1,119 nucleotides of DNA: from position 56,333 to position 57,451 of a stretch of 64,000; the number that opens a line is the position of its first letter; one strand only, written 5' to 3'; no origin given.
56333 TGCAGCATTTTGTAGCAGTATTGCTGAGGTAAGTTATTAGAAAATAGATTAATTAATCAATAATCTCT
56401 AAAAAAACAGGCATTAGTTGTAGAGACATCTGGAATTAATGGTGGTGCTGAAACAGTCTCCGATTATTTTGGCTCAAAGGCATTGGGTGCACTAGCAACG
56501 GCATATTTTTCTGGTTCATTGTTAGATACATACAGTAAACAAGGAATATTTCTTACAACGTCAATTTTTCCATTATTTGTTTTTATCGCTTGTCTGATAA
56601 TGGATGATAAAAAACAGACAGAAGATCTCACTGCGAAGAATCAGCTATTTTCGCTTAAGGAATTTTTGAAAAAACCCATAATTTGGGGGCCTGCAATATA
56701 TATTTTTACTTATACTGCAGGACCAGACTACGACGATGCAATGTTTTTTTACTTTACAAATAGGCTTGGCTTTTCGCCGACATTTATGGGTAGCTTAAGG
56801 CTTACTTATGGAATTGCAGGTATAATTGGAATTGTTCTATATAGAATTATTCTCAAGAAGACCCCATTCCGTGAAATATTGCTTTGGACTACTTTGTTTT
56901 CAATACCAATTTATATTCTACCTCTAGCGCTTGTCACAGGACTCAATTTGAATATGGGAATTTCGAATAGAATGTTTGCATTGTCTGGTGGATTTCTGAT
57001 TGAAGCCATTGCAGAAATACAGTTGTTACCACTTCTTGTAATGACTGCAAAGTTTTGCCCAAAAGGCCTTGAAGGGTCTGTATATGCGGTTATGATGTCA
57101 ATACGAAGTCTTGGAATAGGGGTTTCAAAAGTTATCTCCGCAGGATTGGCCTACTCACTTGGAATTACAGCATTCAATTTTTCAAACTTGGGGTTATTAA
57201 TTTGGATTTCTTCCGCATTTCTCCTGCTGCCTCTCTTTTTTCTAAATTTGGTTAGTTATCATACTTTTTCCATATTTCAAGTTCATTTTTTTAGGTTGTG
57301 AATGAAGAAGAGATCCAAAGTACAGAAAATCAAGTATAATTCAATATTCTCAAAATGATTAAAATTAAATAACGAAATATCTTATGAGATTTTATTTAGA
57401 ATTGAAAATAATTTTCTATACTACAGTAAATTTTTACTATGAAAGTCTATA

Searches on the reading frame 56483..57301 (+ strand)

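Call 31: search_protein_families(library=pfam, proteins=[window:56483-57301:+], max_evalue=0.001)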
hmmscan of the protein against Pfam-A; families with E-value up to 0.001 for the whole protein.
window:56483-57301:+ (272 aa): 1 family
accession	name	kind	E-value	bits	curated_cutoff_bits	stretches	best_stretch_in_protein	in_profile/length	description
PF03092.22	BT1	-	5.4e-53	180.7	22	1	1-257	135-412/432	BT1 family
